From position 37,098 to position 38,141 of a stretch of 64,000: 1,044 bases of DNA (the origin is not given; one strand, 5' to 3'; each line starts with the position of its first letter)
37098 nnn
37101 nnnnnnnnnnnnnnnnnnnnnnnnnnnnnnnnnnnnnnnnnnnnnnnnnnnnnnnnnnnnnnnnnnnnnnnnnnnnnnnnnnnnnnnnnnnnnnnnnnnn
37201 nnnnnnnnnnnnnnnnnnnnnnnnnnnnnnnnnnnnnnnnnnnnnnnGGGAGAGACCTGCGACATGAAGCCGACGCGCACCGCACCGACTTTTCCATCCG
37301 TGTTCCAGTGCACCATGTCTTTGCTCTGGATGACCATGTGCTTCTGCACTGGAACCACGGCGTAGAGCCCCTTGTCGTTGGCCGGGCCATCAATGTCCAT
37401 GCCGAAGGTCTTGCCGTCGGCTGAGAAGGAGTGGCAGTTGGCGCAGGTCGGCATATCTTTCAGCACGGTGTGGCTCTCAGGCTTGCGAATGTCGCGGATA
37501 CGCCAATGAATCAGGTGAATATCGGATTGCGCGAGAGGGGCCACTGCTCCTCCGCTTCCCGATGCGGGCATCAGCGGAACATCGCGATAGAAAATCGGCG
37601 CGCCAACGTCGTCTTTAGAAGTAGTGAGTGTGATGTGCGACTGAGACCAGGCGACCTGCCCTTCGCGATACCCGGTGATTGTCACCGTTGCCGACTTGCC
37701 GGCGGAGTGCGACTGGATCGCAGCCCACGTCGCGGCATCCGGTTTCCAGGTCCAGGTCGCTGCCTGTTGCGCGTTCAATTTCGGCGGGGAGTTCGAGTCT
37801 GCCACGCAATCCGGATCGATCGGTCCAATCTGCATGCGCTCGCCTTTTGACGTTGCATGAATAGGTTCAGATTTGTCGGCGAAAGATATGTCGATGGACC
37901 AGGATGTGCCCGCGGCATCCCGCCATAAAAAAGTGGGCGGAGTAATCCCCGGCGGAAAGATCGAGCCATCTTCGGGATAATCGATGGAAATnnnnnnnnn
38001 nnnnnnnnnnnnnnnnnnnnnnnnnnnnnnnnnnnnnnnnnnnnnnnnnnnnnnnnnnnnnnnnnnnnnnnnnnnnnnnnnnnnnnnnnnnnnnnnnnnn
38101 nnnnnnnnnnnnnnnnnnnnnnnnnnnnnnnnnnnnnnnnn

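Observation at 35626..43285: Two back-to-back paralogous TolB-like propellers, each carrying a single CANCH heme motif, one fused to and one co-transcribed with a TPR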

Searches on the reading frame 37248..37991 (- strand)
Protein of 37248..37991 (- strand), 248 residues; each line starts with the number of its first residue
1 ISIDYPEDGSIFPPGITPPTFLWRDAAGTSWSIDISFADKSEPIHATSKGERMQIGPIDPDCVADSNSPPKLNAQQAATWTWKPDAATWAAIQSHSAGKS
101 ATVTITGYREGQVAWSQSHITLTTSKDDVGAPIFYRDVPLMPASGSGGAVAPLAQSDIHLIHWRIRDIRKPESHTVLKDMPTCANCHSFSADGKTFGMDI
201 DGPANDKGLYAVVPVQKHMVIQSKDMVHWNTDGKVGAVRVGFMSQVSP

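Call 19: search_protein_representatives(alignment_id=A1)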
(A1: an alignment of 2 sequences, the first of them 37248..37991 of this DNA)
Query: 2 sequences, 263 profile positions. Proteins with E-value up to 0.001 (for the whole library): 1188; up to 1e-10: 821; up to 1e-30: 279. The best 150 are listed.
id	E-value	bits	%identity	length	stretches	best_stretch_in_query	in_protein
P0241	2.5e-107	374.7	-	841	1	1-263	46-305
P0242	6.0e-101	353.8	-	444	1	2-263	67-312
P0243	3.6e-100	351.3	-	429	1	1-263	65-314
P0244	5.5e-95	334.3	-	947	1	1-263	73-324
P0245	9.6e-94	330.2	-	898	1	1-263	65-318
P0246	3.6e-92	325.0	-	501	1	1-263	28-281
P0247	1.1e-91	323.5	-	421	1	17-263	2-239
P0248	4.2e-91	321.5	-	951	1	1-263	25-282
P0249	8.9e-91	320.5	-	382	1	2-263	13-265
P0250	4.1e-89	315.0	-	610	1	1-240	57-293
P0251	8.9e-88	310.6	-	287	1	1-224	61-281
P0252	1.9e-87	309.5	-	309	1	1-237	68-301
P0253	3.1e-87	308.8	-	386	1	17-263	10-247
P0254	4.1e-87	308.5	-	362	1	1-263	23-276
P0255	6.3e-86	304.6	-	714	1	1-263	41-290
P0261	1.1e-81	290.6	-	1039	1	2-263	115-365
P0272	1.5e-73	264.0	-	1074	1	2-263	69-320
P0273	3.1e-73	263.0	-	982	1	1-263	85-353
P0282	7.2e-69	248.6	-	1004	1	1-263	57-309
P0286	5.3e-68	245.8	-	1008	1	1-243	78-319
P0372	1.1e-43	166.0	-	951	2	85-263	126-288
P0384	8.5e-41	156.6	-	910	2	84-263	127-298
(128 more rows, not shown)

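Call 23: search_protein_families(library=pfam, proteins=[P0241, P0244, P0248, P0261, P0272, P0273, P0282, P0286, P0255, P0372], max_evalue=0.001)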
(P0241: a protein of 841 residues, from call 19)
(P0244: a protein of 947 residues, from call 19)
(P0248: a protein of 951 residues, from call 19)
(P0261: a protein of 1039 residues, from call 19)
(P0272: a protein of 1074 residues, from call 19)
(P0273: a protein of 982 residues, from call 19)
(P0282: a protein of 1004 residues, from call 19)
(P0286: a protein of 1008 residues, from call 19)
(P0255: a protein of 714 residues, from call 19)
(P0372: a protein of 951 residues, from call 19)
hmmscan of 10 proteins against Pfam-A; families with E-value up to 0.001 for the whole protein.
P0241 (841 aa): 19 families
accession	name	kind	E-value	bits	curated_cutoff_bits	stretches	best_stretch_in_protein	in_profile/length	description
PF13414.12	TPR_11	-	2.4e-27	94.8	26.8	1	726-761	5-40/42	TPR repeat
PF07719.23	TPR_2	-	2.6e-27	93.1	27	1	715-747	1-33/34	Tetratricopeptide repeat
PF13432.12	TPR_16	-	6.6e-20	71.7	32.7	2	721-780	3-62/65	Tetratricopeptide repeat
PF00515.34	TPR_1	-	9.3e-20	70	27.8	0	715-747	1-33/34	Tetratricopeptide repeat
PF13424.12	TPR_12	-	2.5e-19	69.7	30.1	2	683-746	5-76/77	Tetratricopeptide repeat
PF13428.12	TPR_14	-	1.7e-18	65.7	23.5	0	715-757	1-43/44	Tetratricopeptide repeat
PF13181.12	TPR_8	-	9.8e-18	63.2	25.7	0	716-747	2-33/34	Tetratricopeptide repeat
PF13374.12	TPR_10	-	1.7e-17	63.2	27.5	0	752-780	5-33/42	Tetratricopeptide repeat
PF13431.12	TPR_17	-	3.4e-16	58.5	24.4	0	704-735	2-33/34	Tetratricopeptide repeat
PF14559.12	TPR_19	-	6.6e-15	55.6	25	1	693-748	3-58/68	Tetratricopeptide repeat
PF07676.18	PD40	-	2.8e-14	53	20.9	0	501-519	9-27/38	WD40-like Beta Propeller Repeat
PF07721.20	TPR_4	-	2.7e-07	31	27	0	751-773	3-25/26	Tetratricopeptide repeat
PF13176.12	TPR_7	-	1.5e-06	28.2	27.9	0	787-815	2-30/36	Tetratricopeptide repeat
PF23914.1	TPR_CcmH_CycH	-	2.2e-05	24.8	42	0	670-783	39-155/158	Cytochrome c-type biogenesis protein H TPR domain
PF13371.12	TPR_9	-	3.7e-05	24.1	35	0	734-780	14-60/73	Tetratricopeptide repeat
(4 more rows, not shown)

P0244 (947 aa): 8 families
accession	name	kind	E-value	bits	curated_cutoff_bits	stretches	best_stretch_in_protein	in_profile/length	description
PF08238.18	Sel1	-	3.3e-49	164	30.7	5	800-834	2-36/36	Sel1 repeat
PF07676.18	PD40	-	9.3e-15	54.6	20.9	1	504-526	6-28/38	WD40-like Beta Propeller Repeat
PF13432.12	TPR_16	-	7.9e-10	39.4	32.7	1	589-650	2-63/65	Tetratricopeptide repeat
PF13414.12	TPR_11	-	9.7e-08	32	26.8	1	593-632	3-42/42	TPR repeat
PF07719.23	TPR_2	-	4.2e-07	30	27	1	619-645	2-28/34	Tetratricopeptide repeat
PF14559.12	TPR_19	-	1.6e-05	25.6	25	1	594-645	1-52/68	Tetratricopeptide repeat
PF13424.12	TPR_12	-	0.00018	22.1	30.1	1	603-646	29-73/77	Tetratricopeptide repeat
PF23310.1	TPR_27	-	0.00022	21.3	27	0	861-891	51-81/110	Plant tetratrico peptide repeats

P0248 (951 aa): 31 families (the best 25 are shown)
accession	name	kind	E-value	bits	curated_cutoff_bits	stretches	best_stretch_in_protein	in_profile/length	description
PF13414.12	TPR_11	-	2.1e-68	226.2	26.8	8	589-627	4-42/42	TPR repeat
PF07719.23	TPR_2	-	4.2e-57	186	27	4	613-645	1-33/34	Tetratricopeptide repeat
PF00515.34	TPR_1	-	1.1e-48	161.5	27.8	3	614-645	2-33/34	Tetratricopeptide repeat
PF13431.12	TPR_17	-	2.4e-46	152.6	24.4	2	636-667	2-33/34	Tetratricopeptide repeat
PF13432.12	TPR_16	-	7e-45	151.5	32.7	5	619-679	3-63/65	Tetratricopeptide repeat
PF14559.12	TPR_19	-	6.5e-42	142.1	25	5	657-719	1-63/68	Tetratricopeptide repeat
PF13428.12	TPR_14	-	6.3e-37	122.7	23.5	2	751-791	3-43/44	Tetratricopeptide repeat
PF13181.12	TPR_8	-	3.6e-33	111.3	25.7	0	580-611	2-33/34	Tetratricopeptide repeat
PF13424.12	TPR_12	-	2.8e-32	111.1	30.1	5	615-675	5-73/77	Tetratricopeptide repeat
PF23914.1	TPR_CcmH_CycH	-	1.1e-19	71.3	42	1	569-676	40-150/158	Cytochrome c-type biogenesis protein H TPR domain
PF24575.1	TPR_Slam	-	2.1e-17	63.9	35.2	0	584-623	52-91/104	Surface lipoprotein assembly modifier, N-terminal TPR repeats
PF13176.12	TPR_7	-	3e-17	61.6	27.9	0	683-713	1-31/36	Tetratricopeptide repeat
PF13374.12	TPR_10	-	5e-17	61.8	27.5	0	583-608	6-31/42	Tetratricopeptide repeat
PF13174.12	TPR_6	-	5e-17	61.7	26.3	0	618-646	5-33/33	Tetratricopeptide repeat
PF14561.12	TPR_20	-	8.4e-17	61.7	25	0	631-681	6-56/90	Tetratricopeptide repeat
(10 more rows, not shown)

P0261 (1039 aa): 20 families
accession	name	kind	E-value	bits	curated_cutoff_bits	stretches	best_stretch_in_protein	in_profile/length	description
PF07719.23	TPR_2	-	4.1e-29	98.7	27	2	729-757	3-31/34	Tetratricopeptide repeat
PF00515.34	TPR_1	-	6.2e-28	95.9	27.8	2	729-757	3-31/34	Tetratricopeptide repeat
PF13432.12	TPR_16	-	2.2e-26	92.3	32.7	3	767-827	3-63/65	Tetratricopeptide repeat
PF13414.12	TPR_11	-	9.6e-23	80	26.8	3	768-809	1-42/42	TPR repeat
PF14559.12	TPR_19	-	3.8e-21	75.6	25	4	707-759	5-57/68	Tetratricopeptide repeat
PF13424.12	TPR_12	-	2.3e-20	73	30.1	2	654-722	5-74/77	Tetratricopeptide repeat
PF13428.12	TPR_14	-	4.2e-20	70.6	23.5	1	796-836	2-42/44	Tetratricopeptide repeat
PF13181.12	TPR_8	-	1.2e-14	53.6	25.7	0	729-757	3-31/34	Tetratricopeptide repeat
PF07676.18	PD40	-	2.6e-14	53.2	20.9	0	425-438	14-27/38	WD40-like Beta Propeller Repeat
PF13431.12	TPR_17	-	4.4e-14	51.9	24.4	0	784-815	2-33/34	Tetratricopeptide repeat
PF13176.12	TPR_7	-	5.9e-13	48.2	27.9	0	699-726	5-32/36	Tetratricopeptide repeat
PF13174.12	TPR_6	-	1.7e-11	44.4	26.3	0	729-754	2-27/33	Tetratricopeptide repeat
PF13374.12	TPR_10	-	3.1e-10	40.1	27.5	0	734-757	9-32/42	Tetratricopeptide repeat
PF12895.13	ANAPC3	-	6.6e-07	30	27.2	0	699-751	29-80/82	Anaphase-promoting complex, cyclosome, subunit 3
PF24575.1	TPR_Slam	-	1.7e-06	28.9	35.2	0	702-750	56-104/104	Surface lipoprotein assembly modifier, N-terminal TPR repeats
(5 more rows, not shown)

P0272 (1074 aa): 7 families
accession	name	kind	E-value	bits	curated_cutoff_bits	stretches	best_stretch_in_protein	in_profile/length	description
PF07676.18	PD40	-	9.4e-13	48.2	20.9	1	493-524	6-37/38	WD40-like Beta Propeller Repeat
PF12799.13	LRR_4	-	2.3e-12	47.2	27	0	935-973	3-43/44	Leucine Rich repeats (2 copies)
PF13432.12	TPR_16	-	1.1e-07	32.7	32.7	1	590-641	14-65/65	Tetratricopeptide repeat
PF13414.12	TPR_11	-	5.9e-07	29.5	26.8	0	614-648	1-35/42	TPR repeat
PF13428.12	TPR_14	-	1.4e-06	28.8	23.5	0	578-616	6-44/44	Tetratricopeptide repeat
PF14559.12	TPR_19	-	4.7e-06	27.3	25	0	621-674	5-58/68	Tetratricopeptide repeat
PF23914.1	TPR_CcmH_CycH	-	0.00047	20.5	42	1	579-677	23-123/158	Cytochrome c-type biogenesis protein H TPR domain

P0273 (982 aa): 27 families (the best 25 are shown)
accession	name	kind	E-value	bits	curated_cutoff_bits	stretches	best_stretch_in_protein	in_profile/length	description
PF07719.23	TPR_2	-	2.1e-50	165.1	27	5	818-849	2-33/34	Tetratricopeptide repeat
PF00515.34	TPR_1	-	1.3e-45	151.9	27.8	4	818-849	2-33/34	Tetratricopeptide repeat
PF13181.12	TPR_8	-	3e-39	130.3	25.7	2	640-671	1-32/34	Tetratricopeptide repeat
PF13414.12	TPR_11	-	3.9e-39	132.5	26.8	5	791-831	2-42/42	TPR repeat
PF13428.12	TPR_14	-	4.9e-33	110.6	23.5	3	818-859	2-43/44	Tetratricopeptide repeat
PF13431.12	TPR_17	-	3e-32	108.6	24.4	3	662-694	1-33/34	Tetratricopeptide repeat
PF13432.12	TPR_16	-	5.7e-31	107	32.7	4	789-850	3-64/65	Tetratricopeptide repeat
PF13424.12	TPR_12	-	1.4e-29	102.5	30.1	4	788-848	8-76/77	Tetratricopeptide repeat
PF14559.12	TPR_19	-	3.1e-28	98.3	25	5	685-745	2-62/68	Tetratricopeptide repeat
PF13176.12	TPR_7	-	1.2e-26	90.9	27.9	1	677-709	2-34/36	Tetratricopeptide repeat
PF07676.18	PD40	-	7.8e-14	51.6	20.9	0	525-547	6-28/38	WD40-like Beta Propeller Repeat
PF13174.12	TPR_6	-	7.9e-13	48.6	26.3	0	822-849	5-32/33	Tetratricopeptide repeat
PF12895.13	ANAPC3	-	8.7e-13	48.8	27.2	1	755-808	29-81/82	Anaphase-promoting complex, cyclosome, subunit 3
PF23914.1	TPR_CcmH_CycH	-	2.8e-12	47.2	42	1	630-737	40-150/158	Cytochrome c-type biogenesis protein H TPR domain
PF13374.12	TPR_10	-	8e-12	45.2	27.5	0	749-778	2-31/42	Tetratricopeptide repeat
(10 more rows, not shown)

P0282 (1004 aa): 29 families (the best 25 are shown)
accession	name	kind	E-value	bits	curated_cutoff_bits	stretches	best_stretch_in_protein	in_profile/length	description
PF00515.34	TPR_1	-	2.8e-74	242.6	27.8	8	665-694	3-32/34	Tetratricopeptide repeat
PF07719.23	TPR_2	-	4.8e-65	210.8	27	7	733-758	3-28/34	Tetratricopeptide repeat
PF13414.12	TPR_11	-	3.3e-62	206.4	26.8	7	670-711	1-42/42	TPR repeat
PF13181.12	TPR_8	-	3.2e-55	180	25.7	5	732-763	2-33/34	Tetratricopeptide repeat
PF13431.12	TPR_17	-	2.4e-47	155.7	24.4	3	584-615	2-33/34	Tetratricopeptide repeat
PF13424.12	TPR_12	-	4.5e-44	149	30.1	7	665-728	5-76/77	Tetratricopeptide repeat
PF14559.12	TPR_19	-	1e-36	125.5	25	7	711-770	5-63/68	Tetratricopeptide repeat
PF13432.12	TPR_16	-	3.6e-36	123.6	32.7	4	813-865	11-63/65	Tetratricopeptide repeat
PF13428.12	TPR_14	-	1.6e-29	99.8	23.5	0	669-704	7-42/44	Tetratricopeptide repeat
PF13374.12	TPR_10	-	3.4e-29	100.4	27.5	2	665-692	4-31/42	Tetratricopeptide repeat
PF13176.12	TPR_7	-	5.8e-26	88.8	27.9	0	835-866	1-32/36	Tetratricopeptide repeat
PF24575.1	TPR_Slam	-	2.9e-20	73.1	35.2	0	836-889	50-103/104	Surface lipoprotein assembly modifier, N-terminal TPR repeats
PF13174.12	TPR_6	-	1.8e-17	63.1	26.3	0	733-758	2-27/33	Tetratricopeptide repeat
PF07721.20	TPR_4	-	1.1e-13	50.7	27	0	733-750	3-20/26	Tetratricopeptide repeat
PF23914.1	TPR_CcmH_CycH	-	1.8e-12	47.8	42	1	737-826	56-148/158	Cytochrome c-type biogenesis protein H TPR domain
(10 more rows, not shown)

P0286 (1008 aa): 25 families
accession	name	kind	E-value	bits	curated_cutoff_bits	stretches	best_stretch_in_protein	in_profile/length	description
PF00515.34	TPR_1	-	3.8e-66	216.8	27.8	7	755-786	3-34/34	Tetratricopeptide repeat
PF07719.23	TPR_2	-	1.3e-57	187.6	27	3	724-752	6-34/34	Tetratricopeptide repeat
PF13414.12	TPR_11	-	3e-48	161.7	26.8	5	726-763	1-38/42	TPR repeat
PF13181.12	TPR_8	-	5.5e-48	157.5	25.7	4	755-786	3-34/34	Tetratricopeptide repeat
PF13432.12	TPR_16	-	3e-37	127.1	32.7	2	827-881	3-57/65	Tetratricopeptide repeat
PF13431.12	TPR_17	-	2.4e-36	121.4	24.4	1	776-800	2-26/34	Tetratricopeptide repeat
PF14559.12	TPR_19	-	1.5e-29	102.5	25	3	866-926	2-62/68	Tetratricopeptide repeat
PF13428.12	TPR_14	-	1.3e-27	93.9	23.5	0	721-761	3-43/44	Tetratricopeptide repeat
PF13424.12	TPR_12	-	2.3e-27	95.4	30.1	1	720-782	4-74/77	Tetratricopeptide repeat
PF13174.12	TPR_6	-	8.9e-23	79.8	26.3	1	959-989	2-32/33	Tetratricopeptide repeat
PF13176.12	TPR_7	-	1.9e-17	62.2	27.9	0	960-990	2-32/36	Tetratricopeptide repeat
PF23914.1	TPR_CcmH_CycH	-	4.1e-15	56.4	42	1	859-948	54-146/158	Cytochrome c-type biogenesis protein H TPR domain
PF13371.12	TPR_9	-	8.8e-15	54.9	35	0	960-991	32-63/73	Tetratricopeptide repeat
PF07676.18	PD40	-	9e-14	51.4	20.9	0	503-524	6-27/38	WD40-like Beta Propeller Repeat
PF12895.13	ANAPC3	-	7.3e-13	49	27.2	2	901-982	1-81/82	Anaphase-promoting complex, cyclosome, subunit 3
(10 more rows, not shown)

P0255 (714 aa): 7 families
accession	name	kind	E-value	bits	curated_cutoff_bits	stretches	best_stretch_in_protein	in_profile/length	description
PF07676.18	PD40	-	3.8e-14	52.6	20.9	0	355-372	12-29/38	WD40-like Beta Propeller Repeat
PF13414.12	TPR_11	-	1.8e-10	40.8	26.8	1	560-594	4-38/42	TPR repeat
PF07719.23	TPR_2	-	1e-05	25.7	27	0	584-614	1-31/34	Tetratricopeptide repeat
PF00515.34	TPR_1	-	1.6e-05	24.9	27.8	0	561-583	12-34/34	Tetratricopeptide repeat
PF13431.12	TPR_17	-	3.3e-05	24.2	24.4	0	574-602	3-31/34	Tetratricopeptide repeat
PF14559.12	TPR_19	-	0.00031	21.5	25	0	561-612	2-53/68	Tetratricopeptide repeat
PF13432.12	TPR_16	-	0.00045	21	32.7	1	561-609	8-55/65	Tetratricopeptide repeat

P0372 (951 aa): 28 families (the best 25 are shown)
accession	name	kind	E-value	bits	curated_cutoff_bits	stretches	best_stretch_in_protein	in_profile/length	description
PF07719.23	TPR_2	-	4.7e-61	198.4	27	5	765-796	3-34/34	Tetratricopeptide repeat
PF00515.34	TPR_1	-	5.1e-54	178.4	27.8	4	619-651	2-34/34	Tetratricopeptide repeat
PF13181.12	TPR_8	-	2.3e-52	171.1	25.7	3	585-616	2-33/34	Tetratricopeptide repeat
PF13414.12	TPR_11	-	4.1e-41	138.8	26.8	5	702-741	1-40/42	TPR repeat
PF13431.12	TPR_17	-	4.6e-34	114.3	24.4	1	642-671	3-32/34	Tetratricopeptide repeat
PF14559.12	TPR_19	-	5.1e-34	116.8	25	5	706-765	2-61/68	Tetratricopeptide repeat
PF13432.12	TPR_16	-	1.4e-33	115.4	32.7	3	803-864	3-64/65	Tetratricopeptide repeat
PF13428.12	TPR_14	-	6.5e-32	107.2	23.5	0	696-738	2-44/44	Tetratricopeptide repeat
PF13424.12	TPR_12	-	1.1e-30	106.1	30.1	3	731-794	5-76/77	Tetratricopeptide repeat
PF13371.12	TPR_9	-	1.8e-27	95.5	35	2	736-797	2-63/73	Tetratricopeptide repeat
PF13176.12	TPR_7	-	2.5e-25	86.8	27.9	0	765-796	1-32/36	Tetratricopeptide repeat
PF23914.1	TPR_CcmH_CycH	-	7.4e-21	75.1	42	3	758-865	45-155/158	Cytochrome c-type biogenesis protein H TPR domain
PF13174.12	TPR_6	-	2.7e-20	72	26.3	0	698-727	3-32/33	Tetratricopeptide repeat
PF07676.18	PD40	-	1.3e-15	57.3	20.9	1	468-490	6-28/38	WD40-like Beta Propeller Repeat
PF12895.13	ANAPC3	-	2.9e-13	50.4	27.2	1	567-643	7-81/82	Anaphase-promoting complex, cyclosome, subunit 3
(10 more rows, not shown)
